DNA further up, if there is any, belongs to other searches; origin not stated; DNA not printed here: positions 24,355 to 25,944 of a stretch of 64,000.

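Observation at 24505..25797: Unusual regulator: Arch_ATPase-like NTPase with a degenerate P-loop fused to a C-terminal OmpR/PhoB winged helix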

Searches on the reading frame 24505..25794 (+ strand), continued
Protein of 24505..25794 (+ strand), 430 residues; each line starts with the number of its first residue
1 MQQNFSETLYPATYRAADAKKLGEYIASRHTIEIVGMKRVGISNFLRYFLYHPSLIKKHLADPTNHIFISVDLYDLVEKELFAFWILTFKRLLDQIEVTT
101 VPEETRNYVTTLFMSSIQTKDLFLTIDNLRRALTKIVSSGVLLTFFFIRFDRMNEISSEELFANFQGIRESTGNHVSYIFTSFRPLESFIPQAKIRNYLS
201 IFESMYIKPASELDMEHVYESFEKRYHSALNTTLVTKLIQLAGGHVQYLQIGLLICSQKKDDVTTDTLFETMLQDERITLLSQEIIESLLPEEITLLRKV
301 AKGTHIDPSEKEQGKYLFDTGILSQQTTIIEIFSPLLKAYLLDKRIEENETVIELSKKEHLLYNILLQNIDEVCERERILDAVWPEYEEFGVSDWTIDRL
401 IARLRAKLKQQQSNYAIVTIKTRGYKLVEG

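Call 14: find_encoding_contigs(protein=P0088, flank=6000, max_places=2)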
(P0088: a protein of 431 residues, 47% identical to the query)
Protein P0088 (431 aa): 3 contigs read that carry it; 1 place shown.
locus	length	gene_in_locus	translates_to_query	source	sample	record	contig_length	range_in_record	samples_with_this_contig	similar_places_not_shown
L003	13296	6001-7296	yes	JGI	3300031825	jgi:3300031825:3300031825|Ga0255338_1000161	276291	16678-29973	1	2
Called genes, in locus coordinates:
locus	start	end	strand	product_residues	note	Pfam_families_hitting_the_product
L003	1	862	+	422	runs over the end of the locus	PF04932:Wzy_C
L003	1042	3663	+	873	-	PF13196:DUF4012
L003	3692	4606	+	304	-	PF03741:TerC (weak), PF04332:DUF475, PF03741:TerC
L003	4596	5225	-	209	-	PF09335:VTT_dom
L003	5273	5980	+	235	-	PF03372:Exo_endo_phos, PF22669:Exo_endo_phos2 (weak), PF14529:Exo_endo_phos_2 (weak)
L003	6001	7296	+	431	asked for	PF00486:Trans_reg_C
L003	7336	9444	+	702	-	PF00133:tRNA-synt_1, PF09334:tRNA-synt_1g (weak), PF13603:tRNA-synt_1_2 (weak), PF09334:tRNA-synt_1g (weak), PF00133:tRNA-synt_1, PF09334:tRNA-synt_1g (weak), PF08264:Anticodon_1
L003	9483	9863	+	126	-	PF00515:TPR_1, PF07719:TPR_2 (weak), PF13174:TPR_6 (weak), PF13181:TPR_8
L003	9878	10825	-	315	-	-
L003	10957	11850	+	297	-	-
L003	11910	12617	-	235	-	PF01386:Ribosomal_L25p, PF14693:Ribosomal_TL5_C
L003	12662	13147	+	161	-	PF02075:RuvC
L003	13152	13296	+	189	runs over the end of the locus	PF02544:Steroid_dh (weak), PF04140:ICMT, PF04191:PEMT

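Call 18: predict_structure(alignment_id=A1)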
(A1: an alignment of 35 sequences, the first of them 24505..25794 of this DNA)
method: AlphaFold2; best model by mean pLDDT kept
length: 430 residues; sequences in the alignment: 35
mean_pLDDT: 85.7   pTM: 0.81
mean pLDDT of the five models: 85.7, 85.1, 85.0, 84.3, 82.7
residues with pLDDT >= 90: 202; 70-90: 181; 50-70: 40; < 50: 7
segments of 3 or more residues with pLDDT < 50: 1-3, 348-351
pLDDT, mean of each block of 10 residues (from residue 1): 64 90 89 90 87 76 78 83 94 91 94 94 96 95 92 82 91 92 83 58 87 92 77 93 93 85 88 89 89 93 91 93 90 95 63 75 91 86 69 71 86 87 81
secondary structure, 60 per line:
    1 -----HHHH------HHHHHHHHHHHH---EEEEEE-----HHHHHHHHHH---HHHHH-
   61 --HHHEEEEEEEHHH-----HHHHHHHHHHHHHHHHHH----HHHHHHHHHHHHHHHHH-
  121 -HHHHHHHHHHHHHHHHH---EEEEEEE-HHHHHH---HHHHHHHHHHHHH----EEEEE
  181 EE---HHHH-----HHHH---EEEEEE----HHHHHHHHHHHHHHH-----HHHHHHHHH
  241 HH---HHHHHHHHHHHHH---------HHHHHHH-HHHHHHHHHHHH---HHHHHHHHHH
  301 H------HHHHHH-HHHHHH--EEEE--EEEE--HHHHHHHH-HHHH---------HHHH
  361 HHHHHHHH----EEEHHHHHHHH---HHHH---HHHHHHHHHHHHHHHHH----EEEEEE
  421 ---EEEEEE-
elements in order: H6-9 H16-27 E31-36 H42-51 H55-59 E66-72 H81-98 H103-119 H122-138 E142-148 H150-155 H159-171 E176-182 H186-189 H195-198 E202-207 H212-226 H232-242 H246-258 H268-274 H276-287 H291-301 H308-313 H315-320 E323-326 E329-332 H335-342 H344-347 H357-368 E373-375 H376-383 H387-390 H394-410 E415-420 E424-429
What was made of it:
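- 24505..25797 (+): Whole gene: 430-aa pseudo-STAND NTPase plus OmpR/PhoB-type winged-helix regulator. The model has pLDDT 85.7 (call 18).
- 24550..25134 (+): P-loop NTPase alpha/beta core (about residues 16-210; strands 31-36, 66-72, 142-148, 176-182, 202-207). Secondary structure comes from the AF2 model (call 18).
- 25138..25278 (+): Helical lid (residues 212-258), with G243-G-H-V246 in place of the relatives' GGHP ('GxP') motif. The helices are in the AF2 model (call 18).
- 25306..25500 (+): Internal winged-helix domain of the NTPase module (residues 268-332; three helices and a beta hairpin). This comes from the AF2 secondary structure (call 18).
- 25531..25557 (+): Flexible linker (residues 343-351). 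This is the lowest-confidence internal segment of the model, with pLDDT <50 at residues 348-351 (call 18).
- Checked: An AlphaFold2 model (pLDDT 85.7, pTM 0.81; call 18) gives beta1(31-36), loop(37-41), helix(42-51) and further parallel strands at 66-72, 142-148, 176-182 and 202-207.
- The model gives a single chain with pTM 0.81 (call 18).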

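Call 22: fold_search(model_id=the predicted structure, library=pdb)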
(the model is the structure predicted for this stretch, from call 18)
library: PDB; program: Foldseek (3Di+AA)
matches with E <= 10: 1344; with E <= 0.001: 120
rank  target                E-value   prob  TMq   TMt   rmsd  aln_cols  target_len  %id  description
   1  2qen                  1.7e-07  1.00  0.46  0.55   6.7       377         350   17  The walker-type atpase paby2304 of pyrococcus abyssi (released 2008-07-01)
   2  1w5t_A                3.1e-07  1.00  0.43  0.46   8.5       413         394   11  Structure of the Aeropyrum Pernix ORC2 protein (ADPNP-ADP complexes) (released 2004-10-05)
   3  7jgr_E                4.2e-07  1.00  0.36  0.38  17.0       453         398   15  Structure of Drosophila ORC bound to DNA (84 bp) and Cdc6 (released 2020-09-09)
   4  7jgr_G                8.1e-07  1.00  0.34  0.39  16.6       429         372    9  Structure of Drosophila ORC bound to DNA (84 bp) and Cdc6 (released 2020-09-09)
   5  4xgc_E                8.1e-07  1.00  0.35  0.37  17.6       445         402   13  Crystal structure of the eukaryotic origin recognition complex (released 2015-04-01)
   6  7jk5_E                1.2e-06  1.00  0.35  0.38  16.7       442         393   14  Structure of Drosophila ORC bound to DNA (released 2020-09-09)
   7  1w5t_C                1.4e-06  1.00  0.39  0.42  15.3       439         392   13  Structure of the Aeropyrum Pernix ORC2 protein (ADPNP-ADP complexes) (released 2004-10-05)
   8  7tjh_D                1.5e-06  1.00  0.41  0.41  15.8       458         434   13  S. cerevisiae ORC bound to 84 bp ARS1 DNA and Cdc6 (state 1) with flexible Orc6 N-terminal domain (released 2022-10-05)
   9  2v1u_A                1.6e-06  1.00  0.40  0.44  12.1       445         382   10  STRUCTURE OF THE AEROPYRUM PERNIX ORC1 PROTEIN IN COMPLEX WITH DNA (released 2007-09-18)
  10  2qby_B                1.6e-06  1.00  0.37  0.42  14.8       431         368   11  Crystal structure of a heterodimer of Cdc6/Orc1 initiators bound to origin DNA (from S. solfataricus) (released 2007-09-11)
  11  7jk6_E                1.6e-06  1.00  0.35  0.40  16.9       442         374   15  Structure of Drosophila ORC in the active conformation (released 2020-09-09)
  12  1w5s_A                1.9e-06  1.00  0.42  0.46  13.7       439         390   11  Structure of the Aeropyrum Pernix ORC2 protein (ADP form) (released 2004-10-05)
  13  5uj7_D                2.1e-06  1.00  0.35  0.39  15.9       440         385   14  Structure of the active form of human Origin Recognition Complex ATPase motor module, complex subunitS 1, 4, 5 (released 2017-02-08)
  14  5uj7_C                2.2e-06  1.00  0.39  0.42  16.4       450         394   10  Structure of the active form of human Origin Recognition Complex ATPase motor module, complex subunitS 1, 4, 5 (released 2017-02-08)
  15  7tjh_A                2.5e-06  1.00  0.37  0.33  18.9       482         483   10  S. cerevisiae ORC bound to 84 bp ARS1 DNA and Cdc6 (state 1) with flexible Orc6 N-terminal domain (released 2022-10-05)
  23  2fna_A                7.4e-06  1.00  0.45  0.52   6.4       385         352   12  Crystal structure of an archaeal aaa+ atpase (sso1545) from sulfolobus solfataricus p2 at 2.00 A resolution (released 2006-02-07)
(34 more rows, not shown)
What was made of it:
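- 25306..25500 (+): Core, lid, then winged helix is the domain order of the top fold hits: Arch_ATPase proteins, Orc1/Cdc6 and Apaf-1 (call 22).
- On STAND-class P-loop NTPase (nSTAND1 PF20703 / AAA_35 PF14516 / AAA_16): The AF2 secondary structure and domain order (call 18) and Foldseek matches to Arch_ATPase, Orc1/Cdc6 and Apaf-1 (call 22) support this.
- Closest known: Archaeal 'Walker-type ATPases' PABY2304. Same: They are the best structural matches (call 22), with the same core, lid, winged-helix order.
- Checked: Foldseek places this model nearest the Arch_ATPase-family proteins 2qen (E 1.7e-7) and 2fna, and Orc1/Cdc6/ORC (call 22).
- Orc1/Cdc6 and ORC subunits are among the best fold matches (call 22).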

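Call 25: search_solved_structures(query=A2, max_evalue=10, show_alignments=5)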
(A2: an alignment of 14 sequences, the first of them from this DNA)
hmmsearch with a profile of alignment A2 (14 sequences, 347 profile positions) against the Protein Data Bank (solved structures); distinct sequences matched with E-value up to 10: 2.
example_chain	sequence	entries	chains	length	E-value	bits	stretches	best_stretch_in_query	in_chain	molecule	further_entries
3lwj_A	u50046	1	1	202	0.0008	21.7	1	33-94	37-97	Putative TetR-family transcriptional regulator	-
2qen_A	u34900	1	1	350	0.39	12.9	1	15-52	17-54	WALKER-TYPE ATPASE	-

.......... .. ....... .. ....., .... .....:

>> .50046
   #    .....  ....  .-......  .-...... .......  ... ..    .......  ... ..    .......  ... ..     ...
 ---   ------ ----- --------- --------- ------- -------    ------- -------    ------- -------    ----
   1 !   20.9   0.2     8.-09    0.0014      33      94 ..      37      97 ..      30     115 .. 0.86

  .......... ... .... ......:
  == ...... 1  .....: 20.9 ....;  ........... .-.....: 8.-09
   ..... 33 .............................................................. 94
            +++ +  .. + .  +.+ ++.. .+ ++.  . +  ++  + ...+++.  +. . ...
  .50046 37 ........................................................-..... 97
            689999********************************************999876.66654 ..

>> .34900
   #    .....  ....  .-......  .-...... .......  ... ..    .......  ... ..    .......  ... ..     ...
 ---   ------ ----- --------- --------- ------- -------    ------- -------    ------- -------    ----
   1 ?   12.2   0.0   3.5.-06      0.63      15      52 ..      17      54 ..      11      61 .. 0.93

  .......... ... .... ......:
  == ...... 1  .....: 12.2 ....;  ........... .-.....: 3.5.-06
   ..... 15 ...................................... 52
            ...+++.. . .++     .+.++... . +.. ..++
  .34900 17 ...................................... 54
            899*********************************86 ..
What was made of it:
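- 24610..24633 (+): Degenerate Walker A, G36-M-K-R-V-G-I-S43, with Ile42 in place of the Lys. It aligns to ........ of 2qen (call 25).
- Closest known: Archaeal 'Walker-type ATPases' PABY2304. Same: The P-loop context is similar: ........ in 2qen against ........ here (call 25).
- Checked: A family profile aligns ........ onto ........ of 2qen, so the Ile does sit at the Walker-A lysine position (call 25).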

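Call 27: find_related_loci(query=A1, collection=genome_contigs, flank=4000)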
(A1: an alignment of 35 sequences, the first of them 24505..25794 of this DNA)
Query A1 (430 aa) in genome_contigs; peptide patterns used: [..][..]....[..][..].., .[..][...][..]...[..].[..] (x = any residue, [..] = any of these).
212 stretches matched a pattern; 172 encode a relative of the query (tblastn E <= 1e-3); the best 80 are kept; 80 distinct loci.
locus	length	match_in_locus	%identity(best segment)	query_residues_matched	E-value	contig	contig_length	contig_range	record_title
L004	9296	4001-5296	47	1-427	1e-132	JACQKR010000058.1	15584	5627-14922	MAG: Candidatus Levyibacteriota bacterium isolate NC_groundwater_1182_Ag_S-0.1um_43_56 S_p1_S3_coassembly_k141_2157604,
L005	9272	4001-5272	47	7-427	4e-130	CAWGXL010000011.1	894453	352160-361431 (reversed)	MAG: uncultured bacterium isolate MFD09206.bin.2.20 genome assembly, contig: contig_9876, whole genome shotgun sequence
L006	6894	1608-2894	47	1-428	1e-129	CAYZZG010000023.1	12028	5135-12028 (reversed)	MAG TPA_asm: uncultured Gammaproteobacteria bacterium isolate binchicken_co251_287 genome assembly, contig: NODE_7444_le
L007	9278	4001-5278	46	7-428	2e-128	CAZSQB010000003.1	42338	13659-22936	MAG TPA_asm: uncultured Gammaproteobacteria bacterium isolate SRP269290_co3_983 genome assembly, contig: NODE_731_length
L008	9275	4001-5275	48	6-428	4e-128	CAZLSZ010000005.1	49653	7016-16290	MAG TPA_asm: uncultured Gammaproteobacteria bacterium isolate SRP170004_co1_21 genome assembly, contig: NODE_838_length_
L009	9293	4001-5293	45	1-427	6e-128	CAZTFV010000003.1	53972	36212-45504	MAG TPA_asm: uncultured Gammaproteobacteria bacterium isolate SRP269290_co1_791 genome assembly, contig: NODE_603_length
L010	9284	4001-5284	48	1-430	6e-128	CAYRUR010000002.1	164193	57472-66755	MAG TPA_asm: uncultured Gammaproteobacteria bacterium isolate SRP144015_co1_42 genome assembly, contig: NODE_45_length_1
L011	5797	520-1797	46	7-430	5e-128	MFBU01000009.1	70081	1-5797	MAG: Candidatus Curtissbacteria bacterium RIFCSPLOWO2_02_41_11 rifcsplowo2_02_sub10_scaffold_19, whole genome shotgun se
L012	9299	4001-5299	46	1-428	7e-127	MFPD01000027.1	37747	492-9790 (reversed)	MAG: Candidatus Levybacteria bacterium RIFCSPLOWO2_02_FULL_37_18 rifcsplowo2_02_scaffold_847, whole genome shotgun seque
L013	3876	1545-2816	45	5-429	2e-129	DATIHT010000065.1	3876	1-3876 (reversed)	MAG TPA_asm: Candidatus Saccharimonadales bacterium isolate SMAG_U15645 k141_267311, whole genome shotgun sequence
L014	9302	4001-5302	44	1-429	1e-126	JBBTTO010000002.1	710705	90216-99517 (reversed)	MAG: Patescibacteria group bacterium isolate H52-bin062_1 H52_bin062_1_000000000002, whole genome shotgun sequence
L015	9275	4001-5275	46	7-428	4e-126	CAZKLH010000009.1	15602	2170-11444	MAG TPA_asm: uncultured Gammaproteobacteria bacterium isolate SRP200132_co1_753 genome assembly, contig: NODE_6596_lengt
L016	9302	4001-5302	45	1-429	2e-126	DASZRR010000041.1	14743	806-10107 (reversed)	MAG TPA_asm: Patescibacteria group bacterium isolate SMAG_U6029 k141_601395, whole genome shotgun sequence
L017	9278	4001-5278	45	1-427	2e-126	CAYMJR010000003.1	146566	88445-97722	MAG TPA_asm: uncultured Gammaproteobacteria bacterium isolate SRP272529_co1_137 genome assembly, contig: NODE_67_length_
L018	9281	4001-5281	46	7-429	3e-126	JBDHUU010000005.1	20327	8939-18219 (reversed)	MAG: Candidatus Levyibacteriota bacterium isolate AS-MESO-3CA.208 NODE_11414_length_20327_cov_3.335160, whole genome sho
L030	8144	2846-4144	44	1-429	2e-123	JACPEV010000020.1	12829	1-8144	MAG: Candidatus Curtissbacteria bacterium isolate NC_groundwater_344_Ag_B-0.1um_41_20 GD18-4_B1_scaffold_813356, whole g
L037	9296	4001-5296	46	1-428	2e-122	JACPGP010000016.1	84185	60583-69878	MAG: Candidatus Levyibacteriota bacterium isolate NC_groundwater_391_Ag_B-0.1um_40_33 GD18-4_B1_scaffold_390764, whole g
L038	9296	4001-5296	43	1-430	2e-122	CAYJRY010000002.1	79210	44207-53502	MAG TPA_asm: uncultured Gammaproteobacteria bacterium isolate ERP125453_co1_466 genome assembly, contig: NODE_166_length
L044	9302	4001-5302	44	1-428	1e-121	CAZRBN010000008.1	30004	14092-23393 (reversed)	MAG TPA_asm: uncultured Gammaproteobacteria bacterium isolate SRP272529_co1_183 genome assembly, contig: NODE_2273_lengt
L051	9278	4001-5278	44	6-428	2e-120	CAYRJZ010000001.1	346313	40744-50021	MAG TPA_asm: uncultured Gammaproteobacteria bacterium isolate SRP170004_co1_576 genome assembly, contig: NODE_25_length_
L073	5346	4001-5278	46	4-430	5e-118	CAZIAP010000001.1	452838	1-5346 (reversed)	MAG TPA_asm: uncultured Gammaproteobacteria bacterium isolate SRP144015_co1_80 genome assembly, contig: NODE_5_length_45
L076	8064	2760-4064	46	1-429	1e-117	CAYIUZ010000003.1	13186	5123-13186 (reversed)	MAG TPA_asm: uncultured Gammaproteobacteria bacterium isolate ERP119705_co5_457 genome assembly, contig: NODE_5916_lengt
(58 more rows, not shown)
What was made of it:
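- Each genome shows a single, strongly conserved hit (call 27). 172 species genomes encode it (call 27).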

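Call 30: search_protein_representatives(alignment_id=A2)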
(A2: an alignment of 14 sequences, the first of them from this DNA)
Query: 14 sequences, 347 profile positions. Proteins with E-value up to 0.001 (for the whole library): 1039; up to 1e-10: 524; up to 1e-30: 99. The best 150 are listed.
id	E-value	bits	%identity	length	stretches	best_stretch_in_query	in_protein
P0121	5.3e-151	518.9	-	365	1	1-345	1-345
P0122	3.9e-146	502.9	-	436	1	1-345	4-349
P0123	2.0e-144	497.3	-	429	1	1-345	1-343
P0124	3.1e-141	486.8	-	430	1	1-345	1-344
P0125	1.8e-136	471.2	-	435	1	1-345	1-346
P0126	4.1e-129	447.0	-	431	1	3-345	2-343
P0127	4.9e-128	443.4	-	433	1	1-346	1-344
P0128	7.3e-125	433.0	-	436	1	1-345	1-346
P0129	1.5e-124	431.9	-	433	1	3-344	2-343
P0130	7.4e-122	423.1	-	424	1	3-345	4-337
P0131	1.4e-120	418.9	-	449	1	4-345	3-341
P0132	8.0e-120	416.4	-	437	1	1-345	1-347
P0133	3.9e-119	414.2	-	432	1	4-346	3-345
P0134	8.1e-118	409.8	-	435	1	1-346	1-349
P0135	6.1e-117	406.9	-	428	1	4-346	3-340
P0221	8.1e-30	120.4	-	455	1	6-346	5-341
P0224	3.0e-29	118.6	-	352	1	12-346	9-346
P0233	5.6e-27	111.1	-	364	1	10-345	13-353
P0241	3.6e-25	105.1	-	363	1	8-344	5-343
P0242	3.7e-25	105.1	-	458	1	1-344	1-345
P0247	5.4e-24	101.3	-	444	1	10-345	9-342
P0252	1.2e-23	100.2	-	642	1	9-346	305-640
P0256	7.7e-23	97.5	-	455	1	5-346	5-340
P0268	3.9e-22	95.2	-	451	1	10-345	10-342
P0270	5.0e-22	94.8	-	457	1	11-346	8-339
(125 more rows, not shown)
